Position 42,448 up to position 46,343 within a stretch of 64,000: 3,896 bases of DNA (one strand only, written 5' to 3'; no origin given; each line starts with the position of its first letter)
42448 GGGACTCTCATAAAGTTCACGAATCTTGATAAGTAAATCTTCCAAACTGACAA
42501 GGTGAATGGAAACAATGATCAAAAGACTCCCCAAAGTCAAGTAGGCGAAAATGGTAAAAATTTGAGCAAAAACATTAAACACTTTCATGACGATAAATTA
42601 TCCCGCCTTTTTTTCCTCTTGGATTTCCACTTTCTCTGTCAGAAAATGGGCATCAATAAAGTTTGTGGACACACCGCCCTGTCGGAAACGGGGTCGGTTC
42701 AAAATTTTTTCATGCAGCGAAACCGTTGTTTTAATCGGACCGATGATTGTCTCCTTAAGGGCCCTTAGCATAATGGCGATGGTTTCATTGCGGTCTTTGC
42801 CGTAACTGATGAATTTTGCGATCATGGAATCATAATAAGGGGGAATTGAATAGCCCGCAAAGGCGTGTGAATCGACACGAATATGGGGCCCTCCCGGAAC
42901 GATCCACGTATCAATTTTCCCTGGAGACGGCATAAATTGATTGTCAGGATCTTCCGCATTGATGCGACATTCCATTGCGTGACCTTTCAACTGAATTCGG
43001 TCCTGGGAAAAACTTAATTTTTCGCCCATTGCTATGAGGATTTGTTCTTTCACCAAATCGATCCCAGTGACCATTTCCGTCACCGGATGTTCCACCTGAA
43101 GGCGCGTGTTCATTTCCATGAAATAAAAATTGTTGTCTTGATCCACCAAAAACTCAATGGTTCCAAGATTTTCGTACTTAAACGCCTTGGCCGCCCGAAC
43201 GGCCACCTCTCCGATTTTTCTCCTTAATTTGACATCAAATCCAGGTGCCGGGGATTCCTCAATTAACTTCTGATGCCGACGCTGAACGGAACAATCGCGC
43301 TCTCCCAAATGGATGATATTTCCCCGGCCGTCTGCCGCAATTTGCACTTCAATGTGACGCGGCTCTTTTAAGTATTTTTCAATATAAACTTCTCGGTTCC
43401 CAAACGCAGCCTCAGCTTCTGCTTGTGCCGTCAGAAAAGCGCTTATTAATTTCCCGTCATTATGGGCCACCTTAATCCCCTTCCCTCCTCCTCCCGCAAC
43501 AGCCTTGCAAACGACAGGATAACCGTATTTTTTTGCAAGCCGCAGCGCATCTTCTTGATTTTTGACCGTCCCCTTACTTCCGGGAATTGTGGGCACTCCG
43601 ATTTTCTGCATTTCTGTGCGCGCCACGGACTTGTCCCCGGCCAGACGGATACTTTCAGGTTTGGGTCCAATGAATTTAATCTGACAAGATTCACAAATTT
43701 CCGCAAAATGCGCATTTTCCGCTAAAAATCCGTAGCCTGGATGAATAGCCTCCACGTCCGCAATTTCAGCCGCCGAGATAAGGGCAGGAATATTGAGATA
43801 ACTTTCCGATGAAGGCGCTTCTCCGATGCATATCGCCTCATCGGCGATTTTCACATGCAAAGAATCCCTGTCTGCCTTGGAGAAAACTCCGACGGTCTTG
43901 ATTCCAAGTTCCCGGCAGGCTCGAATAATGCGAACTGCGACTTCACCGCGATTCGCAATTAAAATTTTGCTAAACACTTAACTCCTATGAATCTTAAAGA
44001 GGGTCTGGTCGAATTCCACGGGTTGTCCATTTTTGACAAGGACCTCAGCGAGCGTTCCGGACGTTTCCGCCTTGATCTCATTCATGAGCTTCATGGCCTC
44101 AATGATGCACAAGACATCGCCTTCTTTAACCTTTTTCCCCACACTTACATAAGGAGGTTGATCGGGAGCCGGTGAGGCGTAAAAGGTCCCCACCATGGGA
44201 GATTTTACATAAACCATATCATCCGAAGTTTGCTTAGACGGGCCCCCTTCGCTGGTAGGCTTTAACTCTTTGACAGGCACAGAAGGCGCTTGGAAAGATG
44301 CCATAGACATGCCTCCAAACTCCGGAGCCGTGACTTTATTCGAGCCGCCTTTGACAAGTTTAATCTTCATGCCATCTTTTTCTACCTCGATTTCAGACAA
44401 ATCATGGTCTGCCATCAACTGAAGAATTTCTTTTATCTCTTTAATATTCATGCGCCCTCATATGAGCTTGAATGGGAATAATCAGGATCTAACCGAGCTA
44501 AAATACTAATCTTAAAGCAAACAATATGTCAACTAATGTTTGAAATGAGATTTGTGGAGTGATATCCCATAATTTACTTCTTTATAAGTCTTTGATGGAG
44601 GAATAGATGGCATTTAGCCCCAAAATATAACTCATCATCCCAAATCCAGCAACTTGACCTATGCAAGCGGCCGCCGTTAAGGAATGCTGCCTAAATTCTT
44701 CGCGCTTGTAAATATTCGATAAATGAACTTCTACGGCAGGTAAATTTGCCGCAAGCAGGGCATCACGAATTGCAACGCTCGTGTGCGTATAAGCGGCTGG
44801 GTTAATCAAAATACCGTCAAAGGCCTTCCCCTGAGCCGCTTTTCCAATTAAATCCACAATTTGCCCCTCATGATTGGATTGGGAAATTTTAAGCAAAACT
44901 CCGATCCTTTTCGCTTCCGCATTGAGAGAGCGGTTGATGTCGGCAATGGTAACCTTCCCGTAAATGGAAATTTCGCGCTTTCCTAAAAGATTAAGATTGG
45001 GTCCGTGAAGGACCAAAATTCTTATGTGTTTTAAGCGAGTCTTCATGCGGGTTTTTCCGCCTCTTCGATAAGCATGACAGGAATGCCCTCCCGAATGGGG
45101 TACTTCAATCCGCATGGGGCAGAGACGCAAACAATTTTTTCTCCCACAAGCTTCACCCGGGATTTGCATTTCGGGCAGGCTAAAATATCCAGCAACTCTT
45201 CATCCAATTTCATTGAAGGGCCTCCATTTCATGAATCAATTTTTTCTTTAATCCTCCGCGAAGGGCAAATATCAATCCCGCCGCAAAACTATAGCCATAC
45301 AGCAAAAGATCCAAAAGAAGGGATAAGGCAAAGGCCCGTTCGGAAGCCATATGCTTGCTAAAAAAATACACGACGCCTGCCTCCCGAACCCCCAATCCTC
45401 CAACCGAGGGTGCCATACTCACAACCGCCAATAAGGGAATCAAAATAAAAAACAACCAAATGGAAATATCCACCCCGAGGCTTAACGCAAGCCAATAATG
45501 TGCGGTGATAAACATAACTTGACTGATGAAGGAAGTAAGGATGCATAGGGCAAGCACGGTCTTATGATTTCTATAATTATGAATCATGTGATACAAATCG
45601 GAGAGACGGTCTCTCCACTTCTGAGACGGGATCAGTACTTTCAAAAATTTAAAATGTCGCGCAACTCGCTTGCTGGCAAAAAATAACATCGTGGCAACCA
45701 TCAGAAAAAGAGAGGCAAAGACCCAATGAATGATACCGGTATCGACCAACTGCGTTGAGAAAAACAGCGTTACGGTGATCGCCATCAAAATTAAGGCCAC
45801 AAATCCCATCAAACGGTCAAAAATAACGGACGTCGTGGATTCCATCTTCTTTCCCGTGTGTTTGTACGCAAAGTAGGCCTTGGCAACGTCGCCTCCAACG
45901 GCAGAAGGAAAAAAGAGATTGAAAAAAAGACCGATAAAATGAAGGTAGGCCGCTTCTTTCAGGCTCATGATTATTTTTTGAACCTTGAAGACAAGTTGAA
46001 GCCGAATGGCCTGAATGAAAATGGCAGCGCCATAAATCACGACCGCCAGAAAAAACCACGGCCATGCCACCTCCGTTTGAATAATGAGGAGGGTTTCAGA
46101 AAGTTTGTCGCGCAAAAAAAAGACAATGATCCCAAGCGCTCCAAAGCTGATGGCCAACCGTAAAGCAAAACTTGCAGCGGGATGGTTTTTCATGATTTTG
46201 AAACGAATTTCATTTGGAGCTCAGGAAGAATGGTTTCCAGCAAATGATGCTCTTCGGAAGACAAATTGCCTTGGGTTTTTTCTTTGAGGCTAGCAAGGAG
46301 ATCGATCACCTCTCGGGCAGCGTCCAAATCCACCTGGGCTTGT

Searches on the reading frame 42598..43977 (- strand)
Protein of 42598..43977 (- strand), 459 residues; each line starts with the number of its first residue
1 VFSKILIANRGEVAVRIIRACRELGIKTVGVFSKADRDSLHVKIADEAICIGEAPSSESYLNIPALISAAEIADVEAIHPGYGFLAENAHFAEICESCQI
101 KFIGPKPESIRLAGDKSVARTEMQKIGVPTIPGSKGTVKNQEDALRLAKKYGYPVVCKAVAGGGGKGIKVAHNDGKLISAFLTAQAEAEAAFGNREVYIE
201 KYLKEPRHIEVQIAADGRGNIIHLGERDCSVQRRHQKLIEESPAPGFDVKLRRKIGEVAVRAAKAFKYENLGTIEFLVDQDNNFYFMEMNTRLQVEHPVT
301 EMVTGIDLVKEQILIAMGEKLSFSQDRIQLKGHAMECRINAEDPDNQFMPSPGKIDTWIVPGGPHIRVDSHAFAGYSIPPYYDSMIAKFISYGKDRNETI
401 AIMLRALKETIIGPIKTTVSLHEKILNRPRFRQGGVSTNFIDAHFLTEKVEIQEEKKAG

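Call 82: search_protein_families(library=pfam, proteins=[window:42598-43977:-], max_evalue=0.00001)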
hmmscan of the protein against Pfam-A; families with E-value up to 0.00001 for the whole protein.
window:42598-43977:- (459 aa): 6 families
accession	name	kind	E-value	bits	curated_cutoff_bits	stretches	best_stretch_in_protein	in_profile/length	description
PF02786.22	CPSase_L_D2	-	4.9e-77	258.6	19.8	1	115-322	1-209/211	Carbamoyl-phosphate synthase L chain, ATP binding domain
PF00289.28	Biotin_carb_N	-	6.7e-47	159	25.5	1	1-110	1-110/110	Biotin carboxylase, N-terminal domain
PF02785.25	Biotin_carb_C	-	2.9e-37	127.5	32.4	1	336-442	1-107/108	Biotin carboxylase C-terminal domain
PF07478.18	Dala_Dala_lig_C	-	1.3e-11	44.8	24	1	139-291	22-174/204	D-ala D-ala ligase C-terminus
PF02222.28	ATP-grasp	-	4.7e-07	30.1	27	1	137-292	15-162/179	ATP-grasp domain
PF08443.16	RimK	-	4.5e-06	26.8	21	0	250-311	126-183/188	RimK-like ATP-grasp domain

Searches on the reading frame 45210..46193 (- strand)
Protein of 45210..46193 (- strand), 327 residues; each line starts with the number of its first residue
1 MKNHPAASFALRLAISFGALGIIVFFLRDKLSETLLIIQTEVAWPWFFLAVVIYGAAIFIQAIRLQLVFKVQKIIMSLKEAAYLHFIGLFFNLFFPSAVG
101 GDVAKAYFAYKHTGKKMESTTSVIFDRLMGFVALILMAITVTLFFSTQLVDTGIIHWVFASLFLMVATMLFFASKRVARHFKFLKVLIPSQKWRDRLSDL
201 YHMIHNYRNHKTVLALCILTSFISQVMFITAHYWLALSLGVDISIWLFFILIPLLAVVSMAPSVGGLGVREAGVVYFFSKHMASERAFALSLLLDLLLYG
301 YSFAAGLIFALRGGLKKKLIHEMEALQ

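Call 82: search_protein_families(library=pfam, proteins=[window:45210-46193:-], max_evalue=0.00001)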
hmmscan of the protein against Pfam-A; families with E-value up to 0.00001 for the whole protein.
window:45210-46193:- (327 aa): 1 family
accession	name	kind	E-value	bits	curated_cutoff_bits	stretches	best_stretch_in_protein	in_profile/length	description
PF03706.18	LPG_synthase_TM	-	1e-30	107.7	33.4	1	10-300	2-296/302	Lysylphosphatidylglycerol synthase TM region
